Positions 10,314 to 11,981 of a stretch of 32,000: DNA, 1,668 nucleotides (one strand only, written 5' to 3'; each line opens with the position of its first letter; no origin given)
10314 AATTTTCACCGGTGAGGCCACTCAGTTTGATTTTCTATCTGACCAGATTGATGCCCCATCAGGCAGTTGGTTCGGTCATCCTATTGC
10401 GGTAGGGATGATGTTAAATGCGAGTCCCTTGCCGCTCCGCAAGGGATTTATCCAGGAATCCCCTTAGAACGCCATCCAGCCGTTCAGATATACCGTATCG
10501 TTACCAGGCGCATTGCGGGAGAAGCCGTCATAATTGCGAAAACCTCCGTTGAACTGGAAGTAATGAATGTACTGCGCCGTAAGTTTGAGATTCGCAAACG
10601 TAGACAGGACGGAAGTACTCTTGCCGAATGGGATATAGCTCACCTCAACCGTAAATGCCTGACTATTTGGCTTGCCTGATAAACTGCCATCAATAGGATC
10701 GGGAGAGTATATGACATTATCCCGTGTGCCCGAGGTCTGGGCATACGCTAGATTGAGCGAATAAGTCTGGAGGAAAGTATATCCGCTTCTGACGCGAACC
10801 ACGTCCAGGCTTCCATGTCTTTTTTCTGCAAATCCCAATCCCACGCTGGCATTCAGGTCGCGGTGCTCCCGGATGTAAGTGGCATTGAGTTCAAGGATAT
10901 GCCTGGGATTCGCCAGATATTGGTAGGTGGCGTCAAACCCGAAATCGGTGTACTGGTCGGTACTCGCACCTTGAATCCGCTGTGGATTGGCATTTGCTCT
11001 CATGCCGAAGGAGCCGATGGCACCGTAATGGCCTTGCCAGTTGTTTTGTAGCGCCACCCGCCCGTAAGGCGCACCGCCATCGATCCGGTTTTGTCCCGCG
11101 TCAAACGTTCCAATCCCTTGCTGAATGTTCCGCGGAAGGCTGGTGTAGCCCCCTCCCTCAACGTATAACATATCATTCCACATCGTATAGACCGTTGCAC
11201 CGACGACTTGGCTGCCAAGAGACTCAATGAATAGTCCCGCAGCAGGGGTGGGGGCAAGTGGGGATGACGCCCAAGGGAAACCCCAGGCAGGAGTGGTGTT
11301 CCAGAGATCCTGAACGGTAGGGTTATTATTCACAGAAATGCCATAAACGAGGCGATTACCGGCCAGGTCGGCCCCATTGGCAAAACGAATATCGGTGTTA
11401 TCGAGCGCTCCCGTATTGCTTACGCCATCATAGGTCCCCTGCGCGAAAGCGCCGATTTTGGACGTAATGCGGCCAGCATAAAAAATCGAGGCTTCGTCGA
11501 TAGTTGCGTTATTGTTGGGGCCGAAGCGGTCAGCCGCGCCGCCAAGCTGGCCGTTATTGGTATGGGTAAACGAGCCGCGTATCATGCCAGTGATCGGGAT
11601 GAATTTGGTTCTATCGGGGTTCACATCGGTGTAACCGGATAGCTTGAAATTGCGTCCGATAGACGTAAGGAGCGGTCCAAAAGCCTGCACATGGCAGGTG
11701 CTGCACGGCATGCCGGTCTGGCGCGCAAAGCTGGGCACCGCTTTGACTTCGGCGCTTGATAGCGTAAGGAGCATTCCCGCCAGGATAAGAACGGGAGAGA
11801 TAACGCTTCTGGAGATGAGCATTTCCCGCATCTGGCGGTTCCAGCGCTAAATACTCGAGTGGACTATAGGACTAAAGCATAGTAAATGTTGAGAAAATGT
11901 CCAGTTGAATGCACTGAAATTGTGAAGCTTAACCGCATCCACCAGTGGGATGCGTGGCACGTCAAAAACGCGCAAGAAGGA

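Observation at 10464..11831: Stand-alone Cyc2-like fused monohaem cytochrome-porin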

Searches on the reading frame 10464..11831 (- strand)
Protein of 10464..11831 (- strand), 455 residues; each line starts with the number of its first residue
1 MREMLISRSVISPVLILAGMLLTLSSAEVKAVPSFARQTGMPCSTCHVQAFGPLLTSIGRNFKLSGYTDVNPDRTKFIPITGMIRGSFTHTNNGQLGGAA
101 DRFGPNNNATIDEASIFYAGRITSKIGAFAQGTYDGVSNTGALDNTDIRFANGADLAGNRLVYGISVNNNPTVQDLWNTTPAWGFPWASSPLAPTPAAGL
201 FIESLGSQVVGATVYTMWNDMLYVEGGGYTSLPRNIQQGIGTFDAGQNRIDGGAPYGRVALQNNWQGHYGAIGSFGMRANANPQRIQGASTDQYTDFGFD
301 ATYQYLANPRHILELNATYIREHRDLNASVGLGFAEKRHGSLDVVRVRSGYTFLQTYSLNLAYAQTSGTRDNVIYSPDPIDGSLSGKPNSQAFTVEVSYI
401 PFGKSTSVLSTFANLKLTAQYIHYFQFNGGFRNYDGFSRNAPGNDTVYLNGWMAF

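Call 3: search_protein_families(library=pfam, proteins=[window:10464-11831:-], max_evalue=1)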
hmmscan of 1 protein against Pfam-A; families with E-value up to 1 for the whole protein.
window:10464-11831:- (455 aa): 0 families

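Call 4: search_protein_families(library=ncbifam, proteins=[window:10464-11831:-], max_evalue=1)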
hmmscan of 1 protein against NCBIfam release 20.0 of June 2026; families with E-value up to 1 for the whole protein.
window:10464-11831:- (455 aa): 0 families

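Call 6: find_homologous_proteins(query=window:10464-11831:-, max_evalue=0.001)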
Query window:10464-11831:- (455 aa): 4903 proteins with E <= 0.001 among 8000 candidates; the best 120 are listed.
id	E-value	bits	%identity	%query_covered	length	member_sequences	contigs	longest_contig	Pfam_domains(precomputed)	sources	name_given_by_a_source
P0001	5.9e-295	996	95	100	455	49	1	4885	-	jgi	jgi:hypothetical protein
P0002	6.2e-272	920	88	99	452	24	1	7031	-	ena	-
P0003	1.9e-267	906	86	100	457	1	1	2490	-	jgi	jgi:hypothetical protein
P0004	1.1e-266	903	86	100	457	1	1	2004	-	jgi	jgi:hypothetical protein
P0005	6.4e-265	897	86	100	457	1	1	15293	-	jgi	jgi:hypothetical protein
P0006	6.8e-246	834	78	100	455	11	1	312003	-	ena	-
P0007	2.3e-243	826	78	99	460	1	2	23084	-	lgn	-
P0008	3.5e-242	822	76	100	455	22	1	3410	-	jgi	-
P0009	1.1e-238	811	77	99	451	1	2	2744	-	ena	-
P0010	3.0e-225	766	72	100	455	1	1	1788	-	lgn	-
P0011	7.9e-222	755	72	99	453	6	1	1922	-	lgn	-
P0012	3.7e-221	753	72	99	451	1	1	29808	-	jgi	jgi:hypothetical protein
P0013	7.0e-221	752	73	99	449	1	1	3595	-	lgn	-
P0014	2.5e-217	740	74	94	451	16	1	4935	-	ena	-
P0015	7.6e-217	739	74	95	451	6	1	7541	-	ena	-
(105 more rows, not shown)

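Call 7: search_solved_structures(query=window:10464-11831:-, max_evalue=10, show_alignments=2)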
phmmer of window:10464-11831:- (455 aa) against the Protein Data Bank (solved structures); distinct sequences matched with E-value up to 10: 0.

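Call 30: find_encoding_contigs(protein=window:10464-11831:-, flank=10000, max_places=4)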
Protein window:10464-11831:- (455 aa): 2 contigs read that carry it; 1 place shown.
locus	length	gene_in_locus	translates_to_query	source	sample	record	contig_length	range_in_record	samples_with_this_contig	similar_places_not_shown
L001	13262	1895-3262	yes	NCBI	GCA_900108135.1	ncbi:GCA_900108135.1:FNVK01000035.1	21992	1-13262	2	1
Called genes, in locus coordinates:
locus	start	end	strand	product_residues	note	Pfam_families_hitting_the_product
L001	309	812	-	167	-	PF01575:MaoC_dehydratas, PF13452:FAS1_DH_region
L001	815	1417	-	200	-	-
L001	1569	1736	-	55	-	-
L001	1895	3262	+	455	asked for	-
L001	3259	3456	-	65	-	-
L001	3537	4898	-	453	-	PF09587:PGA_cap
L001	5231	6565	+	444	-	-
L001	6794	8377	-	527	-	PF03098:An_peroxidase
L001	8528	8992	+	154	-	PF01878:EVE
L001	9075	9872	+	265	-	PF01925:TauE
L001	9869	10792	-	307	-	PF01259:SAICAR_synt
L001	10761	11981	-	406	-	PF22660:RS_preATP-grasp-like, PF02222:ATP-grasp, PF07478:Dala_Dala_lig_C (weak), PF17769:PurK_C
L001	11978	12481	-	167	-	PF00731:AIRC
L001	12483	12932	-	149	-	PF06146:PsiE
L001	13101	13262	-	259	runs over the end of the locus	PF00702:Hydrolase, PF13419:HAD_2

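Call 31: find_related_loci(query=A1, collection=genome_contigs, flank=6000)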
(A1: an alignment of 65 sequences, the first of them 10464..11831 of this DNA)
Query A1 (455 aa) in genome_contigs; peptide patterns used: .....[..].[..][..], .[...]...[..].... (x = any residue, [..] = any of these).
600 stretches matched a pattern (row limit reached: there are more); 590 encode a relative of the query (tblastn E <= 1e-3); the best 80 are kept; 80 distinct loci.
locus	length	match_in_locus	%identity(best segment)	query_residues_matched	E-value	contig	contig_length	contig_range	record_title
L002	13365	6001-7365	96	1-455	0e+0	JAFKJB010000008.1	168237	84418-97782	MAG: Nitrosospira multiformis isolate SCN18_25_8_15_R2_B_54_34 SCN18_25_8_15_R2_B_scaffold_177, whole genome shotgun seq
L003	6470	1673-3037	87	1-455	0e+0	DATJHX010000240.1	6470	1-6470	MAG TPA_asm: Nitrosospira sp. isolate SMAG_U15523 k141_11050729, whole genome shotgun sequence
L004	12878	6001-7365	77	1-455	0e+0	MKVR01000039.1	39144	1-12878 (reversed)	MAG: Nitrosospira sp. 56-18 SCNpilot_expt_300_bf_scaffold_471, whole genome shotgun sequence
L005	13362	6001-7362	64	4-455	0e+0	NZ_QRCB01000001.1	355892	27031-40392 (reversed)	Nitrosomonas sp. JL21 JL21_contig000001, whole genome shotgun sequence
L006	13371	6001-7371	65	1-455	0e+0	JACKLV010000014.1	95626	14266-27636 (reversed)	MAG: Burkholderiales bacterium isolate HK-STAS-PROT-101 HK-STAS-PROT-101_14, whole genome shotgun sequence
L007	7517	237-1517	67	31-455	0e+0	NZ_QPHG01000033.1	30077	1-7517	MAG: Nitrosomonas sp. isolate CP45 NODE_33_length_30077_cov_1.685539, whole genome shotgun sequence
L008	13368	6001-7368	63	2-455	0e+0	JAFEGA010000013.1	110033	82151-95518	MAG: Proteobacteria bacterium isolate SZAS TMP-68 PROT-TMP-2__13__length-110033, whole genome shotgun sequence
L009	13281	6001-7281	67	31-455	0e+0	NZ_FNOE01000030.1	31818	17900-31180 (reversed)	Nitrosomonas oligotropha strain Nm75, whole genome shotgun sequence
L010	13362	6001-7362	66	4-455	0e+0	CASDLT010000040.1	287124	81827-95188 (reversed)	MAG: uncultured Nitrosomonas sp. isolate KLAP95 genome assembly, contig: KLAP95_146820, whole genome shotgun sequence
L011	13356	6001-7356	46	3-455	1e-128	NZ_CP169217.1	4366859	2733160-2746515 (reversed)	Methylomicrobium lacus strain 22M6SE5-12 chromosome, complete genome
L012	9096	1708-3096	46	1-455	2e-126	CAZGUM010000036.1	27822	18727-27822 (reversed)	MAG TPA_asm: uncultured Methylomonas sp. isolate binchicken_co284_175 genome assembly, contig: NODE_2006_length_27822_co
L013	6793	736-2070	47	1-454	2e-123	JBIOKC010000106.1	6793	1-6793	MAG: Thermodesulfobacteriota bacterium isolate GcL13-15 k141_708977_length_6793_cov_26.7712, whole genome shotgun sequen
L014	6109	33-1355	47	6-455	4e-123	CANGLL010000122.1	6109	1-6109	MAG: Methylococcaceae bacterium isolate Jr-7aug17-201 genome assembly, contig: Jr-7aug17-C23228, whole genome shotgun se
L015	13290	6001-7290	48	16-455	4e-123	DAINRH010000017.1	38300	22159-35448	MAG TPA_asm: Methylobacter sp. isolate CTOTU25073 NODE_113_length_38300_cov_7.190326, whole genome shotgun sequence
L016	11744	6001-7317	47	11-455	1e-121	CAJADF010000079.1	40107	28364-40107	MAG: uncultured Methylococcaceae bacterium isolate A-3_bin-273 genome assembly, contig: bin-273:079/134, whole genome sh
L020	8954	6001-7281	47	21-455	1e-118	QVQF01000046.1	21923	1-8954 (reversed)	MAG: Methylococcales bacterium isolate AMbin149 contig05103, whole genome shotgun sequence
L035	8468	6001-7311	42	16-455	4e-109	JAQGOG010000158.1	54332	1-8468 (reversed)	MAG: Gammaproteobacteria bacterium isolate RYN_607 scaffold_382595, whole genome shotgun sequence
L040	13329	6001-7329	41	2-455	3e-106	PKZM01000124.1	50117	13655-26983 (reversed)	MAG: Acetobacteraceae bacterium isolate bog_908 73.20111000_S3S.15_contig_5994, whole genome shotgun sequence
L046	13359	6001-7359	43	2-455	2e-104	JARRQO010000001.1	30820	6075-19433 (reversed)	MAG: Deltaproteobacteria bacterium isolate Spart_204_MAG scaffold_319, whole genome shotgun sequence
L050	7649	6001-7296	43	14-455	5e-102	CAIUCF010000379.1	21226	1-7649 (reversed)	MAG: uncultured Rhodospirillales bacterium isolate MJ-time_bin-3365 genome assembly, contig: bin-3365:379/938, whole gen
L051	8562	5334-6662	43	2-455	5e-102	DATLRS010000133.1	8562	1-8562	MAG TPA_asm: Stellaceae bacterium isolate SMAG_U13910 k141_861389, whole genome shotgun sequence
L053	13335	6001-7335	39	8-455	6e-101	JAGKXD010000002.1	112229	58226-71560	MAG: Cellvibrionaceae bacterium isolate P9_D7_14 P9_D7_14_3, whole genome shotgun sequence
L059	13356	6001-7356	41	17-455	5e-98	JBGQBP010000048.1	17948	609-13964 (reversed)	MAG: Candidatus Binatia bacterium isolate OBJ2_061818_110_61 k141_2936067_length_17948_cov_39.9560, whole genome shotgun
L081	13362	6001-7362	39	1-455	1e-94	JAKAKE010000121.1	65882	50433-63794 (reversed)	MAG: Bacteroidetes bacterium isolate WY4.bin46 NODE_459_length_65882_cov_2.071690, whole genome shotgun sequence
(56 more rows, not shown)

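Call 40: predict_structure(alignment_id=A1)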
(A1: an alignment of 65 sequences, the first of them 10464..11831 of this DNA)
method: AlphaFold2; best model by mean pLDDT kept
length: 455 residues; sequences in the alignment: 65
mean_pLDDT: 86.5   pTM: 0.83
mean pLDDT of the five models: 86.5, 85.3, 82.9, 82.9, 82.0
residues with pLDDT >= 90: 261; 70-90: 138; 50-70: 48; < 50: 8
segments of 3 or more residues with pLDDT < 50: 1-3
pLDDT, mean of each block of 10 residues (from residue 1): 50 76 57 71 75 78 88 72 91 87 92 89 91 91 92 94 94 69 62 87 88 95 96 92 90 95 93 96 90 96 90 93 97 96 95 89 96 90 93 93 65 80 95 92 93 84
secondary structure, 60 per line:
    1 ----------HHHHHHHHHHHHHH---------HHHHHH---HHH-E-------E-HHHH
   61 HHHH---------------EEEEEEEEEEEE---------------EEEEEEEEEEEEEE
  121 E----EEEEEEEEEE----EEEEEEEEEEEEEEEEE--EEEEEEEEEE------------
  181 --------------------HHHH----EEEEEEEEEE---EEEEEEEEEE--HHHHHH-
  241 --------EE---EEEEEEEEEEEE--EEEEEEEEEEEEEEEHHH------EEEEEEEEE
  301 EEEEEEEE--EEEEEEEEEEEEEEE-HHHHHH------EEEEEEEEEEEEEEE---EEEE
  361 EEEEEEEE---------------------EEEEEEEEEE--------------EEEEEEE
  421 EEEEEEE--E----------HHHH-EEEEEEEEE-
elements in order: H11-24 H34-39 H57-64 E80-91 E107-121 E126-135 E140-156 E159-168 H201-204 E209-218 E222-231 H234-239 E254-265 E268-282 E292-308 E311-325 H327-332 E339-353 E357-368 E390-399 E414-427 H441-444 E446-454

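Call 46: fold_search(model_id=the predicted structure, library=pdb)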
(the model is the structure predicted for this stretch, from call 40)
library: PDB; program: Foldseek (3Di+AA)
matches with E <= 10: 865; with E <= 0.001: 248
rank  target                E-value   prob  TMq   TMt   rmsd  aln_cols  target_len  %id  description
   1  2fgq                  2.4e-09  1.00  0.45  0.58   7.0       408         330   10  High resolution X-ray structure of Omp32 in complex with malate (released 2006-01-31)
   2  8jto                  5.3e-09  1.00  0.41  0.52  10.0       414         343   13  Outer membrane porin of Burkholderia pseudomallei (BpsOmp38) in complex with ceftazidime (released 2024-06-26)
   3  6ehe                  6.9e-09  1.00  0.41  0.56   7.3       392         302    9  OmpTdeltaL8 (loop L8 deletion mutant of OmpT), an outer membrane protein of Vibrio cholerae (released 2018-04-25)
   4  3a2s_X                1.2e-08  1.00  0.39  0.48  10.5       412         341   10  Crystal Structure of outer membrane protein PorB from Neisseria meningitidis in complex with sucrose (released 2010-04-07)
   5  6ehd                  1.5e-08  1.00  0.40  0.52   8.5       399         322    9  OmpT (in-vitro folded), an outer membrane protein of Vibrio cholerae (released 2018-04-25)
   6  7eqm_A                2.4e-08  1.00  0.45  0.57   7.3       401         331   12  Apo Truncated VhChiP (Delta 1-19) (released 2022-08-10)
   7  5mdo_A                2.4e-08  1.00  0.46  0.57   7.1       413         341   12  Crystal structure of in vitro folded Chitoporin VhChip from Vibrio harveyi (crystal form I) (released 2017-12-20)
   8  2o4v_A                2.4e-08  1.00  0.47  0.51   8.5       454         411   10  An arginine ladder in OprP mediates phosphate specific transfer across the outer membrane (released 2006-12-26)
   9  1e54_A                2.8e-08  1.00  0.44  0.56   7.3       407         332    9  Anion-selective porin from Comamonas acidovorans (released 2001-07-12)
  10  5mdq_A                3.1e-08  1.00  0.42  0.51   7.8       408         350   11  Crystal structure of outer membrane expressed Chitoporin VhChip from Vibrio harveyi (released 2017-12-20)
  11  8wv0_B                4.3e-08  1.00  0.42  0.55   9.9       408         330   13  Outer membrane porin of Burkholderia pseudomallei (BpsOmp38) (released 2024-10-30)
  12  5oyk                  4.5e-08  1.00  0.40  0.53   8.4       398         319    8  Outer-membrane expressed OmpT of Vibrio cholerae (released 2018-04-25)
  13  8wv0_A                5.9e-08  1.00  0.43  0.56   9.6       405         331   11  Outer membrane porin of Burkholderia pseudomallei (BpsOmp38) (released 2024-10-30)
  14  6ehf                  7.3e-08  1.00  0.41  0.54   8.6       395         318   10  OmpT (in-vitro folded), an outer membrane protein Vibrio cholerae (trimer form) (released 2018-04-25)
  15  4aui_A                7.7e-08  1.00  0.40  0.54   9.5       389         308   12  STRUCTURE AND FUNCTION OF THE PORB PORIN FROM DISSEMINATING N. GONORRHOEAE (released 2012-10-10)
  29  4rjx                  4.3e-07  1.00  0.47  0.50   8.0       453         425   11  Crystal structure of the OprO mutant protein F62Y/D114Y (released 2015-10-21)
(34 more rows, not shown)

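Call 53: search_protein_families(library=pfam, proteins=[L011:7563-8342:+, L050:5457-5900:+, L053:5364-5912:+, L035:7299-7838:+, L051:4534-4836:+, L046:5533-5919:+, L040:7283-7948:+, L046:7457-8212:+, L020:7441-8406:+, L059:8339-8839:+], max_evalue=0.01)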
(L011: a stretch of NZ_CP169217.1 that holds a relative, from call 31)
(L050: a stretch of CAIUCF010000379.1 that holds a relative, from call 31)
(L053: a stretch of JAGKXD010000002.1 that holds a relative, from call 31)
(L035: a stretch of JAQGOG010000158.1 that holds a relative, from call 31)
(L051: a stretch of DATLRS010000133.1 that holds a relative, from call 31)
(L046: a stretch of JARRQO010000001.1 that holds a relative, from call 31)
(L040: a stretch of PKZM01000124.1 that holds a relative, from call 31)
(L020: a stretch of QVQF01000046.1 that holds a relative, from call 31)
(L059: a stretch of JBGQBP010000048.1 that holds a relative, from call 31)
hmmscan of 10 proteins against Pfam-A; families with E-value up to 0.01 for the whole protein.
L011:7563-8342:+ (259 aa): 0 families

L050:5457-5900:+ (147 aa): 2 families
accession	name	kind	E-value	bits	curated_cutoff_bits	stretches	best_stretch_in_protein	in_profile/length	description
PF00034.26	Cytochrom_C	-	1.8e-09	39.2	21.3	1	50-145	2-89/90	Cytochrome c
PF13442.11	Cytochrome_CBB3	-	0.00038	21.2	27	1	52-142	6-68/68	Cytochrome C oxidase, cbb3-type, subunit III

L053:5364-5912:+ (182 aa): 2 families
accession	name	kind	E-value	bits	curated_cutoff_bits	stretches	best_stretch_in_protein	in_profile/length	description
PF01292.26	Ni_hydr_CYTB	-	1.9e-27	96.6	30.1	1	6-176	1-178/179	Prokaryotic cytochrome b561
PF03188.21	Cytochrom_B561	-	0.00073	20.2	23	1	10-100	33-121/137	Eukaryotic cytochrome b561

L035:7299-7838:+ (179 aa): 1 family
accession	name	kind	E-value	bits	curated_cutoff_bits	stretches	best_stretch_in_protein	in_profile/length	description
PF00127.26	Copper-bind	-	4.9e-15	56.2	21.2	1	38-162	3-98/99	Copper binding proteins, plastocyanin/azurin family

L051:4534-4836:+ (100 aa): 2 families
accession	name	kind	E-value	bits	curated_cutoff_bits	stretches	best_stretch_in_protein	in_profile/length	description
PF10399.14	UCR_Fe-S_N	-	8.6e-05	22.3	24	1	21-41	8-28/41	Ubiquitinol-cytochrome C reductase Fe-S subunit TAT signal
PF01355.22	HIPIP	-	0.00068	20.3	22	1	61-97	23-65/66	High potential iron-sulfur protein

L046:5533-5919:+ (128 aa): 2 families
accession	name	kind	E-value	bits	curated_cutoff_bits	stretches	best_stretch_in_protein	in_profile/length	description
PF13442.11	Cytochrome_CBB3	-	5.2e-12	46.4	27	1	43-122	2-68/68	Cytochrome C oxidase, cbb3-type, subunit III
PF00034.26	Cytochrom_C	-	6e-10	40.7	21.3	1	45-123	2-87/90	Cytochrome c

L040:7283-7948:+ (221 aa): 2 families
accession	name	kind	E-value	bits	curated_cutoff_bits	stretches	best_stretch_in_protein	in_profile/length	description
PF00034.26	Cytochrom_C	-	1.7e-14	55.4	21.3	2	155-221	11-90/90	Cytochrome c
PF13442.11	Cytochrome_CBB3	-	3.4e-08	34.1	27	1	156-217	14-68/68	Cytochrome C oxidase, cbb3-type, subunit III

L046:7457-8212:+ (251 aa): 4 families
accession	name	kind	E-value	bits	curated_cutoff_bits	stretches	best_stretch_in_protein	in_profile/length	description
PF13442.11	Cytochrome_CBB3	-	3.4e-10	40.5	27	1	157-235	2-68/68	Cytochrome C oxidase, cbb3-type, subunit III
PF09990.14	DUF2231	-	1.8e-09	38.2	26.4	1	18-143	2-132/139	Predicted membrane protein (DUF2231)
PF14495.11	Cytochrom_C550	-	0.00041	20.5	27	1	155-178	23-46/136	Cytochrome c-550 domain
PF00034.26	Cytochrom_C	-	0.00069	21.3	21.3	1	158-236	1-87/90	Cytochrome c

L020:7441-8406:+ (321 aa): 6 families
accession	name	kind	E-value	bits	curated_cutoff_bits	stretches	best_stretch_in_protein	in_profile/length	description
PF09699.15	Paired_CXXCH_1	-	6.2e-33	112.7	20.6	3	181-223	1-40/41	Doubled CXXCH motif (Paired_CXXCH_1)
PF22678.1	Cytochrom_c_NrfB-like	-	5.5e-16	59.3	27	2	76-157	1-76/89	Cytochrome c-type protein NrfB-like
PF14537.11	Cytochrom_c3_2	-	3.6e-14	53.4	25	2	134-219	1-78/79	Cytochrome c3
PF14522.11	Cytochrome_C7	-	5.2e-14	52.3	24.8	1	179-242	3-67/67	Cytochrome c7 and related cytochrome c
PF22113.1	Mtrc-MtrF_II-IV_dom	-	2.3e-08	34.2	30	1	32-124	71-166/176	Outer membrane cytochrome MtrC/MtrF-like, domains II/IV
PF03264.19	Cytochrom_NNT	-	7.8e-05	22.9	24.1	1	109-158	31-84/174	NapC/NirT cytochrome c family, N-terminal region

L059:8339-8839:+ (166 aa): 5 families
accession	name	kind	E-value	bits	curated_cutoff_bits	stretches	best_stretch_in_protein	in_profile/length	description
PF14522.11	Cytochrome_C7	-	6.5e-13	48.8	24.8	2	110-166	1-67/67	Cytochrome c7 and related cytochrome c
PF02085.21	Cytochrom_CIII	-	4.8e-09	36.9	22.9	1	32-91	18-68/101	Class III cytochrome C family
PF14537.11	Cytochrom_c3_2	-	1e-06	29.5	25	1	117-156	2-37/79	Cytochrome c3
PF22113.1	Mtrc-MtrF_II-IV_dom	-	4.9e-05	23.4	30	0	123-158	8-41/176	Outer membrane cytochrome MtrC/MtrF-like, domains II/IV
PF09699.15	Paired_CXXCH_1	-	0.002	18.2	20.6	0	118-154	4-38/41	Doubled CXXCH motif (Paired_CXXCH_1)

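Call 68: search_protein_representatives(protein=window:10464-11831:-)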
Query: 455 residues. Proteins with E-value up to 0.001 (for the whole library): 2467; up to 1e-10: 1202; up to 1e-30: 449. The best 150 are listed.
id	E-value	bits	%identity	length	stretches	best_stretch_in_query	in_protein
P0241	1.6e-123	429.4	47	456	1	14-455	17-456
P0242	2.9e-116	405.5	47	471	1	18-455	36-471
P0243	2.0e-113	396.2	46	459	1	18-455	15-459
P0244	1.6e-110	386.6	44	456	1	9-455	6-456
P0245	9.6e-101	354.4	43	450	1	7-455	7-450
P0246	2.6e-99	349.6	44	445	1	15-455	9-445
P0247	3.6e-98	345.9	40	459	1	15-453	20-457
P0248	3.6e-97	342.6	41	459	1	8-455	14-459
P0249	3.5e-95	336.0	46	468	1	27-455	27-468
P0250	1.2e-94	334.2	42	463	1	15-455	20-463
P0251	2.5e-92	326.6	42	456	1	11-455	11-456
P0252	5.2e-92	325.6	40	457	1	17-454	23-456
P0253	1.2e-90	321.1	41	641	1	22-449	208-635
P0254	4.4e-89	315.9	48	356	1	13-350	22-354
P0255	8.8e-89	314.9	40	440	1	17-454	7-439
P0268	1.5e-84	301.0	36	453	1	14-455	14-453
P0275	2.2e-80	287.3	36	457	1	17-455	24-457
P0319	1.7e-69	251.4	35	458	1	13-455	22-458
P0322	4.0e-68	246.8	36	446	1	13-454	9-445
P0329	2.1e-67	244.4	35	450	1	18-454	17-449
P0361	3.3e-63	230.6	35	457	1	16-454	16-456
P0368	6.3e-62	226.4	35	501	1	13-438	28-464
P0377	5.1e-59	216.8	34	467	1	15-455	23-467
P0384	7.4e-58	213.0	34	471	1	19-455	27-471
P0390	8.4e-57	209.5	32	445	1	20-455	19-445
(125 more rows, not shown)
